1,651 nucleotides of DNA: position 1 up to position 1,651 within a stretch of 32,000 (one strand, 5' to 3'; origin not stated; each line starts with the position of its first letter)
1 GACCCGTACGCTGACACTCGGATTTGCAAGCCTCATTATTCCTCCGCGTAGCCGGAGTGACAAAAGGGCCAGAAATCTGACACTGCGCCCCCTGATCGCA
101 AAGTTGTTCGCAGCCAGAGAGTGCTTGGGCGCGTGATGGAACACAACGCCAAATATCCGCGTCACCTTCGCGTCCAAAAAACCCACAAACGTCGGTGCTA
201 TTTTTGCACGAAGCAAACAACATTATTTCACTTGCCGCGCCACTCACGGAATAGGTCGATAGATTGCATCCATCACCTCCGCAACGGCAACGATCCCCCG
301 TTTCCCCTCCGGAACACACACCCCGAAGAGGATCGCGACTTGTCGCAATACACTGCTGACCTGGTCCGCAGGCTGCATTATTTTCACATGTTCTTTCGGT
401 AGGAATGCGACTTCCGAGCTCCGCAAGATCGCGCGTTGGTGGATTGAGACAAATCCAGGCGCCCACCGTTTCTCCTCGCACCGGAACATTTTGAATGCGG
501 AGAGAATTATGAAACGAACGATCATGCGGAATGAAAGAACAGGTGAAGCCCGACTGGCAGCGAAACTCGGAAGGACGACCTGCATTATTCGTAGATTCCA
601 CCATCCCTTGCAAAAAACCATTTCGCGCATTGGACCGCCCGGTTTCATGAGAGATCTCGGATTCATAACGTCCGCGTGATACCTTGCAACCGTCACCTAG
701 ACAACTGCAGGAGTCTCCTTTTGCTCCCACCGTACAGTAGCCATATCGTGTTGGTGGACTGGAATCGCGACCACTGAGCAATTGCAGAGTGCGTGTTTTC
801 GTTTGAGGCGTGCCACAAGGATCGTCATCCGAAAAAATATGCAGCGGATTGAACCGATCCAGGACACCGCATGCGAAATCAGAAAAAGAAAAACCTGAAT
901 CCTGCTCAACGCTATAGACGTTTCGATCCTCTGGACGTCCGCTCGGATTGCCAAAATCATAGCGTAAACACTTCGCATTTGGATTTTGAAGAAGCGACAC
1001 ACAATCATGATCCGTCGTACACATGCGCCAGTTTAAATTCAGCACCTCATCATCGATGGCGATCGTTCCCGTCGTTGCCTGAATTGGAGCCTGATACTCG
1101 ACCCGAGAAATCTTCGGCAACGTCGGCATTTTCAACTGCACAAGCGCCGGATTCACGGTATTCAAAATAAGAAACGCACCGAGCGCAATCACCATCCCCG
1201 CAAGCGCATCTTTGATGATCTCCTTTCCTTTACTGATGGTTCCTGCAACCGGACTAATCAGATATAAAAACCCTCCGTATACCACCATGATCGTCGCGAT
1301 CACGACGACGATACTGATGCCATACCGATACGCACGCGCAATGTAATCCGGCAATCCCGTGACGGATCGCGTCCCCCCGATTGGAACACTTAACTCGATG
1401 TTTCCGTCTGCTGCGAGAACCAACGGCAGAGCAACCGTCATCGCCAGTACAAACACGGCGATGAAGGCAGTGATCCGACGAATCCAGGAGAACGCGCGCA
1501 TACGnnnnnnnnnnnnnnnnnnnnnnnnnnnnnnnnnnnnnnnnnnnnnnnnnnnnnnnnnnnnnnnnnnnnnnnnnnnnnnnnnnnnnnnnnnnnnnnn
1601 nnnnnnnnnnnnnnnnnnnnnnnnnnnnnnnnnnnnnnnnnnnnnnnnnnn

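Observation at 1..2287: DsbA-like oxidoreductase translationally coupled to a Cys-rich protein carrying a CPR-type pilin-like domain at its N-terminus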

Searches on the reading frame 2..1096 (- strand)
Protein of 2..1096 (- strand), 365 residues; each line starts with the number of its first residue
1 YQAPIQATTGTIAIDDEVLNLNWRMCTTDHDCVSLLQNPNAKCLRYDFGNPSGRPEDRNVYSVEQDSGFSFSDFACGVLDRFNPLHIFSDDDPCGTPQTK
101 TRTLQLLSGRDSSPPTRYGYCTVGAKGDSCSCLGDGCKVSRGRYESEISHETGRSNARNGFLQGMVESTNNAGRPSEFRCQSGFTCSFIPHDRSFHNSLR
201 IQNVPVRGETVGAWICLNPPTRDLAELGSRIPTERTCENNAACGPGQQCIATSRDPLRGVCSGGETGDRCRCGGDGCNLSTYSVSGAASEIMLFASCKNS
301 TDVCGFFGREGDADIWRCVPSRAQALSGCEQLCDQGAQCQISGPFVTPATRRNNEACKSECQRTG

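Call 35: search_protein_representatives(protein=window:2-1096:-)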
Query: 365 residues. Proteins with E-value up to 0.001 (for the whole library): 1; up to 1e-10: 1; up to 1e-30: 1. The best 1 are listed.
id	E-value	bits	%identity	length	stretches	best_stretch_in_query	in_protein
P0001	8.3e-253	854.6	100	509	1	1-365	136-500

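Call 77: predict_structure(alignment_id=A5)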
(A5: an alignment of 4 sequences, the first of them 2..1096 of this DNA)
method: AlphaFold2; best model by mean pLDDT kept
length: 365 residues; sequences in the alignment: 4
mean_pLDDT: 32.8   pTM: 0.20
mean pLDDT of the five models: 32.8, 29.5, 28.2, 28.0, 26.1
residues with pLDDT >= 90: 0; 70-90: 0; 50-70: 12; < 50: 353
segments of 3 or more residues with pLDDT < 50: 1-310, 312-321, 334-365
pLDDT, mean of each block of 10 residues (from residue 1): 29 37 39 39 37 37 31 26 24 26 27 29 33 34 27 27 24 31 36 33 31 37 26 29 34 29 30 30 24 30 41 44 52 48 35 34 32
secondary structure, 60 per line:
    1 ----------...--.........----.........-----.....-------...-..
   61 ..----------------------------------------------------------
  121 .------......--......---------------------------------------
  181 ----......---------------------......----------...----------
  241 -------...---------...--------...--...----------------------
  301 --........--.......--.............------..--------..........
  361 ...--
elements in order: E11-13 H16-24 H29-37 E43-47 E59-62 E128-133 E136-141 E185-190 E212-217 E248-250 E260-262 E271-273 E276-278 E303-310 E313-319 H322-334 H351-363

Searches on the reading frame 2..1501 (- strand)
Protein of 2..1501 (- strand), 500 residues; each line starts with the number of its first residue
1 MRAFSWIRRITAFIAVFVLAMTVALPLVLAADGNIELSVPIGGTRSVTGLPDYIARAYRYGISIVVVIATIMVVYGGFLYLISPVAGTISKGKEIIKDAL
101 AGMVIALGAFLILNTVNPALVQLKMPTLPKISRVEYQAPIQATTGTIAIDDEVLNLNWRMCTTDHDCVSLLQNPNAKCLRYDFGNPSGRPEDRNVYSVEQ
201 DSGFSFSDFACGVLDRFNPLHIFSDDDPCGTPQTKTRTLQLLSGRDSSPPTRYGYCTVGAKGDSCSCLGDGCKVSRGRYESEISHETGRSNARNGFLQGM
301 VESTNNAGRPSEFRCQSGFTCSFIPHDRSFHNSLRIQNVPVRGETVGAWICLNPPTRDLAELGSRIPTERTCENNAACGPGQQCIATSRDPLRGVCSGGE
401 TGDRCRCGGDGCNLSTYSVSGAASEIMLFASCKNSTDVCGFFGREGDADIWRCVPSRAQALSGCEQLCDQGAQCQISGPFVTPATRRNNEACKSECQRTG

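Call 6: search_protein_families(library=pfam, proteins=[window:2-1501:-], max_evalue=1)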
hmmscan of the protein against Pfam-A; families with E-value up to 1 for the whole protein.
window:2-1501:- (500 aa): 3 families
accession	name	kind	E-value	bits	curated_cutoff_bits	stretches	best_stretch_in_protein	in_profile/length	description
PF18895.5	T4SS_pilin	-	0.0047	17.4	26.6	1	62-115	16-70/71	Type IV secretion system pilin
PF15702.11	HPS6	-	0.027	13.7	27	1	26-96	283-352/378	Hermansky-Pudlak syndrome 6 protein N-terminal domain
PF01666.22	DX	-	0.78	10.7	25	0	368-389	46-67/76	DX module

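Call 8: find_homologous_proteins(query=window:2-1501:-, max_evalue=0.001)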
Query window:2-1501:- (500 aa): 15 proteins with E <= 0.001 among 7601 candidates.
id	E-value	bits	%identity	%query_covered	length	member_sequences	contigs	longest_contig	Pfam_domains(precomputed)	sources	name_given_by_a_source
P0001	0.0e+0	1163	100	100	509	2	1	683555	-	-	-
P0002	5.0e-25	106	60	19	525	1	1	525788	PF18895.6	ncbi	-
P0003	3.0e-24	104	59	20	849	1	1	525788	PF13529.14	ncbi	-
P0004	1.6e-23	101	55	20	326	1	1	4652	PF18895.6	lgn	-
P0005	7.8e-21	92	48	27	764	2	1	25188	PF04311.21,PF18895.6,PF13472.13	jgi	jgi:lysophospholipase L1-like esterase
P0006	6.2e-20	89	49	27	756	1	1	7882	PF04311.21,PF18895.6,PF13472.13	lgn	-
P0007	1.6e-19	88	47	27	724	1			PF04311.21,PF18895.6,PF13472.13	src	-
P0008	4.1e-11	60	43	20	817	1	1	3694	-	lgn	-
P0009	1.2e-10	59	38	19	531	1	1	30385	PF18895.6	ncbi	-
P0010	1.0e-9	56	41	20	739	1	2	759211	-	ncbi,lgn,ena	-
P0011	3.3e-9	54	39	20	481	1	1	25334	-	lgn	-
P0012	6.3e-8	50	29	30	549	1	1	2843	PF18895.6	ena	-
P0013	7.5e-7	46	38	18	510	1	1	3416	PF18895.6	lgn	-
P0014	2.9e-6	44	44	17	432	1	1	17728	PF18895.6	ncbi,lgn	-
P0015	2.5e-5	41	33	24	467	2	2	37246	PF18895.6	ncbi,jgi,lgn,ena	-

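Call 10: find_encoding_contigs(protein=P0001, flank=10000, max_places=4)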
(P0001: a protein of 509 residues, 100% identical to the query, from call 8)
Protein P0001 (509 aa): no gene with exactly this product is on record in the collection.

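Call 13: find_encoding_contigs(protein=P0002, flank=10000, max_places=2)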
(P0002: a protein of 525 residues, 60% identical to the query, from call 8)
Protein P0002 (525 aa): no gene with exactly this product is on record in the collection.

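Call 14: find_encoding_contigs(protein=P0003, flank=10000, max_places=2)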
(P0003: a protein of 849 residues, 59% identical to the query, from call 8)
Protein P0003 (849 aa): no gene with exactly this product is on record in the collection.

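Call 15: find_encoding_contigs(protein=P0005, flank=10000, max_places=2)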
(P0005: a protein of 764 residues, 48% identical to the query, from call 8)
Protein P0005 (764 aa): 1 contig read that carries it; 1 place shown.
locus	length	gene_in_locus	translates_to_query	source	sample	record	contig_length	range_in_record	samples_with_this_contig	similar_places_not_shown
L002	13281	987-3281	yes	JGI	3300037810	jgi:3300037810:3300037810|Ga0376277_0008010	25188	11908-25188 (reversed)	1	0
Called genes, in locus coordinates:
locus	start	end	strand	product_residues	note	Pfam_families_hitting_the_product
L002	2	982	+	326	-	?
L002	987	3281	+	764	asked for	PF04311:DUF459, PF13472:Lipase_GDSL_2 (weak), PF18895:T4SS_pilin (weak)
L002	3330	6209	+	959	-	PF00005:ABC_tran (faint), PF02463:SMC_N (faint), PF13191:AAA_16 (faint), PF13476:AAA_23 (faint), PF13555:AAA_29 (faint), PF20703:nSTAND1 (faint), PF17760:UvrA_inter, PF17755:UvrA_DNA-bind, +1 more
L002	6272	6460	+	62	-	-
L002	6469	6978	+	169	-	-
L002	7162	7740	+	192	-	-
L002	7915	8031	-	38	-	-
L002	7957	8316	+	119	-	PF01245:Ribosomal_L19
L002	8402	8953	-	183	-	PF02224:Cytidylate_kin (faint), PF07931:CPT (faint), PF13189:Cytidylate_kin2, PF13207:AAA_17, PF13238:AAA_18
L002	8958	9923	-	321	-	PF01479:S4, PF00849:PseudoU_synth_2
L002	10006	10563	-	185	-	-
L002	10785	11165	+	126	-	PF09966:DUF2200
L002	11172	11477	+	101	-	PF13376:OmdA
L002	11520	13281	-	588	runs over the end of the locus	PF00006:ATP-synt_ab (faint), PF13555:AAA_29 (faint), PF00005:ABC_tran, PF01926:MMR_HSR1 (faint), PF02463:SMC_N (faint), PF03193:RsgA_GTPase (faint), PF12848:ABC_tran_Xtn, PF00005:ABC_tran, +1 more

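Call 37: search_solved_structures(query=P0001, max_evalue=10)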
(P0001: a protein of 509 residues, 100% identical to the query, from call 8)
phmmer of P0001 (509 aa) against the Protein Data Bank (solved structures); distinct sequences matched with E-value up to 10: 0.

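Call 43: predict_structure(alignment_id=A1)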
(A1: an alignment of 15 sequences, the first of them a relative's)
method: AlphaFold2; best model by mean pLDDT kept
length: 509 residues; sequences in the alignment: 15
mean_pLDDT: 46.3   pTM: 0.26
mean pLDDT of the five models: 46.3, 45.3, 43.8, 43.4, 38.9
residues with pLDDT >= 90: 0; 70-90: 107; 50-70: 55; < 50: 347
segments of 3 or more residues with pLDDT < 50: 29-45, 129-155, 182-255, 278-346, 355-509
pLDDT, mean of each block of 10 residues (from residue 1): 73 84 63 40 51 74 84 85 76 84 84 75 53 44 36 53 77 78 42 32 31 28 29 28 29 46 56 51 31 30 33 44 35 28 46 49 29 29 29 31 29 32 33 40 35 39 30 32 31 32 32
secondary structure, 60 per line:
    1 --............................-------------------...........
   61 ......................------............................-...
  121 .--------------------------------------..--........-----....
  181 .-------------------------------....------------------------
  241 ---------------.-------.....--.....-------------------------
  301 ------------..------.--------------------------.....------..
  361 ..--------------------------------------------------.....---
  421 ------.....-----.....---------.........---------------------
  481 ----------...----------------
elements in order: H3-30 H50-82 H89-116 H118-121 H164-171 E177-181 H213-216 E264-268 E271-275 E348-352 H359-362 E413-417 E427-431 E437-441 E451-455 H456-459

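Call 63: fold_search(model_id=the predicted structure, library=pdb)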
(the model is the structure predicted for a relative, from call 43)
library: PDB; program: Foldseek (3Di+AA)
matches with E <= 10: 76; with E <= 0.001: 0
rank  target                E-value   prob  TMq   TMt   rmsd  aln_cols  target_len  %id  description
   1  7a0g_AAA              2.4e+00  0.21  0.10  0.15   5.4        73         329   20  Structure of the SmhB pore of the tripartite alpha-pore forming toxin, Smh, from Serratia marcescens. (released 2021-03-31)
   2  9div_A                2.6e+00  0.16  0.13  0.35   7.9       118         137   14  The crystal structure of de novo designed ChuA binding protein C8 (released 2025-05-21)
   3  7a0g_EEE              2.7e+00  0.20  0.10  0.15   5.4        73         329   20  Structure of the SmhB pore of the tripartite alpha-pore forming toxin, Smh, from Serratia marcescens. (released 2021-03-31)
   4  4jav_A                2.9e+00  0.66  0.11  0.23   2.3        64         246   16  Structural basis of a rationally rewired protein-protein interface (HK853wt and RR468mutant V13P, L14I, I17M and N21V) (released 2013-09-04)
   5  5l8b_V                3.1e+00  0.57  0.11  0.59   3.6        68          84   10  Crystal structure of Rhodospirillum rubrum Rru_A0973 mutant E62A (released 2016-08-31)
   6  5l8b_A                3.1e+00  0.57  0.11  0.56   3.6        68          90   10  Crystal structure of Rhodospirillum rubrum Rru_A0973 mutant E62A (released 2016-08-31)
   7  6j22_A                3.1e+00  0.20  0.09  0.21   9.6        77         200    9  Crystal structure of Bi-functional enzyme (released 2020-01-01)
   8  5l8b_E                3.7e+00  0.51  0.11  0.54   3.6        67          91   10  Crystal structure of Rhodospirillum rubrum Rru_A0973 mutant E62A (released 2016-08-31)
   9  7a0g_HHH              3.7e+00  0.15  0.10  0.15   5.5        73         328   20  Structure of the SmhB pore of the tripartite alpha-pore forming toxin, Smh, from Serratia marcescens. (released 2021-03-31)
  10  9div_C                3.9e+00  0.13  0.14  0.34   8.0       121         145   15  The crystal structure of de novo designed ChuA binding protein C8 (released 2025-05-21)
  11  8zou_N3               3.9e+00  0.07  0.07  0.27  13.0       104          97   16  Respirasome open state 2 in presence of metformin (SC-MetO2) (released 2025-11-19)
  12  5l8f_A                4.1e+00  0.47  0.11  0.55   3.6        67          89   12  Crystal structure of Rhodospirillum rubrum Rru_A0973 mutant E32A, E62A, H65A. (released 2017-06-21)
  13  9div_E                4.1e+00  0.20  0.15  0.45   6.8       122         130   14  The crystal structure of de novo designed ChuA binding protein C8 (released 2025-05-21)
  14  5u0p_V                4.1e+00  0.15  0.10  0.31   4.8        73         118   12  Cryo-EM structure of the transcriptional Mediator (released 2017-03-08)
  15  6grj_E                4.1e+00  0.10  0.09  0.13   7.0        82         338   18  Structure of the AhlB pore of the tripartite alpha-pore forming toxin, AHL, from Aeromonas hydrophila. (released 2019-07-03)
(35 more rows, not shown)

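Call 64: search_protein_families(library=pfam, alignment_id=A4, max_evalue=0.001)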
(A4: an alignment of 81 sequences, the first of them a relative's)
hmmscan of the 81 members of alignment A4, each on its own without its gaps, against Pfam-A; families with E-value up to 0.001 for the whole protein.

A. member 1, P0001 (509 aa): 0 families

B. families by the number of members that match (of 81 scanned): 12 families
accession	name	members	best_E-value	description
PF18895.5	T4SS_pilin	51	2e-07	Type IV secretion system pilin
PF03781.23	FGE-sulfatase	8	3.8e-11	Sulfatase-modifying factor enzyme 1-like domain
PF01427.22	Peptidase_M15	5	2.8e-06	D-ala-D-ala dipeptidase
PF13529.12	Peptidase_C39_2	4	1.6e-14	Peptidase_C39 like family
PF04311.20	DUF459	3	2.5e-11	Protein of unknown function (DUF459)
PF13472.12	Lipase_GDSL_2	3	4.6e-07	GDSL-like Lipase/Acylhydrolase family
PF01832.25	Glucosaminidase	3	3.6e-05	Mannosyl-glycoprotein endo-beta-N-acetylglucosaminidase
PF02557.22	VanY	3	4.3e-05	D-alanyl-D-alanine carboxypeptidase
PF00877.26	NLPC_P60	2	7.8e-05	NlpC/P60 family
PF01464.25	SLT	1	6.2e-08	Transglycosylase SLT domain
PF04956.18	TrbC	1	5.2e-05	TrbC/VIRB2 pilin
PF03412.21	Peptidase_C39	1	0.00047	Peptidase C39 family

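Call 68: search_protein_families(library=ncbifam, proteins=[P0001], max_evalue=0.01)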
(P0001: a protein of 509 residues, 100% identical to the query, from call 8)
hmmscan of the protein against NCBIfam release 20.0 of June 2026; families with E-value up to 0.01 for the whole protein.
P0001 (509 aa): 0 families
